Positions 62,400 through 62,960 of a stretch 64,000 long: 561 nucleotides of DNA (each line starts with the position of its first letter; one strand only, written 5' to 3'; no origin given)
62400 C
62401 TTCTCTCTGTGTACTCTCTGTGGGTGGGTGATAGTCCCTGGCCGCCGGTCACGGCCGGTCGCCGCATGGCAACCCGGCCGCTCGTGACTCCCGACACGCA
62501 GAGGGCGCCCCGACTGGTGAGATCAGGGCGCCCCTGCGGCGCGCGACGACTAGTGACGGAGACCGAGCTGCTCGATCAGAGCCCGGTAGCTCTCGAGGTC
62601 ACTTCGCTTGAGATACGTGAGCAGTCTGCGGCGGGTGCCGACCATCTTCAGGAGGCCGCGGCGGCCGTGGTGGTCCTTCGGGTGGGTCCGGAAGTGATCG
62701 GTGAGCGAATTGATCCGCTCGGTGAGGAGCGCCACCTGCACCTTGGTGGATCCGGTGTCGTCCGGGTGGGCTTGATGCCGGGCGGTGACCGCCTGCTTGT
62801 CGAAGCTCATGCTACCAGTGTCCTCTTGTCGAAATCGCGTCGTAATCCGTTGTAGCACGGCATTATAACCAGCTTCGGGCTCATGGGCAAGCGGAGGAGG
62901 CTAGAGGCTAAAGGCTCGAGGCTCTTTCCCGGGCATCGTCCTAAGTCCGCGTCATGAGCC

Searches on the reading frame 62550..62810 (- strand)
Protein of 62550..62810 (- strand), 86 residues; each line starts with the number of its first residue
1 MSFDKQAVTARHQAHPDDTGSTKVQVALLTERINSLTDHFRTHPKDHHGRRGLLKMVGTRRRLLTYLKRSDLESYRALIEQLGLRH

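Call 77: find_encoding_contigs(protein=window:62550-62810:-, flank=3000, max_places=10)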
Protein window:62550-62810:- (86 aa): 13 contigs read that carry it; 10 places shown.
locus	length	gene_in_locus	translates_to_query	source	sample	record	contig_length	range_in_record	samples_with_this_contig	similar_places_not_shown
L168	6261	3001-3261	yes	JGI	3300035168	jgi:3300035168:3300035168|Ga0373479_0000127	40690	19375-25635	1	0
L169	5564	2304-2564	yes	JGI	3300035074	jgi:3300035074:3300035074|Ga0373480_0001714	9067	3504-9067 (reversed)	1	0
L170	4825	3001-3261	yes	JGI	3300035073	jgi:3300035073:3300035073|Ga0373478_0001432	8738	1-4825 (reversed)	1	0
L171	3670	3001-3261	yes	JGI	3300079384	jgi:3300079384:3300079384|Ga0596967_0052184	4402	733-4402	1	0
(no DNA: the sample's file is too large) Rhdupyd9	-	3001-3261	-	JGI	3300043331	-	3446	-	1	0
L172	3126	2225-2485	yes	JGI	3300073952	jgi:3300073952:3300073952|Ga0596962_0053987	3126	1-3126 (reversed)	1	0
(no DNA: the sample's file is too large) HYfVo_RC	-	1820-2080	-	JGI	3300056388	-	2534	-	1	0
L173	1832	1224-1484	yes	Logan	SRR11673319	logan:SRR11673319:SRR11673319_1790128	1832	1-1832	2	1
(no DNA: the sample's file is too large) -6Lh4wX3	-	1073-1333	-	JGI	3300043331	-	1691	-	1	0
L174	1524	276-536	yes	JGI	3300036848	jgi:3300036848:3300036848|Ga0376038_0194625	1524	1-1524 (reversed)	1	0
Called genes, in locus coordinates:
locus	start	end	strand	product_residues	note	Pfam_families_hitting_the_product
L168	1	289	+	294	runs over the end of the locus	PF01148:CTP_transf_1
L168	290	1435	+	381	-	PF02670:DXP_reductoisom, PF08436:DXP_redisom_C, PF13288:DXPR_C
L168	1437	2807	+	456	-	PF02163:Peptidase_M50, PF21558:Pept_S41_N_bact (faint), PF14685:PDZ_Tricorn (faint), PF13180:PDZ_2 (weak), PF00595:PDZ (weak), PF17820:PDZ_6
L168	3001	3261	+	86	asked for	PF00312:Ribosomal_S15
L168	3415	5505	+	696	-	PF01138:RNase_PH, PF03725:RNase_PH_C, PF03726:PNPase, PF01138:RNase_PH, PF00013:KH_1, PF00575:S1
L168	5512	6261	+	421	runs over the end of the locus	PF00675:Peptidase_M16, PF05193:Peptidase_M16_C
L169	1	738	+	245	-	?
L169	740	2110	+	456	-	PF02163:Peptidase_M50, PF21558:Pept_S41_N_bact (faint), PF14685:PDZ_Tricorn (faint), PF13180:PDZ_2 (weak), PF00595:PDZ (weak), PF17820:PDZ_6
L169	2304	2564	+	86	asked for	PF00312:Ribosomal_S15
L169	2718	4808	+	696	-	PF01138:RNase_PH, PF03725:RNase_PH_C, PF03726:PNPase, PF01138:RNase_PH, PF00013:KH_1, PF00575:S1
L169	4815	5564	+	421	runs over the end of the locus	PF00675:Peptidase_M16, PF05193:Peptidase_M16_C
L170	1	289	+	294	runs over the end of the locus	PF01148:CTP_transf_1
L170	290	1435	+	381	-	PF02670:DXP_reductoisom, PF08436:DXP_redisom_C, PF13288:DXPR_C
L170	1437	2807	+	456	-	PF02163:Peptidase_M50, PF21558:Pept_S41_N_bact (faint), PF14685:PDZ_Tricorn (faint), PF13180:PDZ_2 (weak), PF00595:PDZ (weak), PF17820:PDZ_6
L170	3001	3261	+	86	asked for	PF00312:Ribosomal_S15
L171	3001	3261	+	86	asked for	PF00312:Ribosomal_S15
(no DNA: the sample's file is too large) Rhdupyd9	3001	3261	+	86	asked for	PF00312:Ribosomal_S15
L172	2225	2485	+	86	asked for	PF00312:Ribosomal_S15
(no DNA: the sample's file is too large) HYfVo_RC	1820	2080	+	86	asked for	PF00312:Ribosomal_S15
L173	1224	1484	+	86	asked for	PF00312:Ribosomal_S15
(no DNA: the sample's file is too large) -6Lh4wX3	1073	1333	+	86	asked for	PF00312:Ribosomal_S15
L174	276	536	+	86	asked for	PF00312:Ribosomal_S15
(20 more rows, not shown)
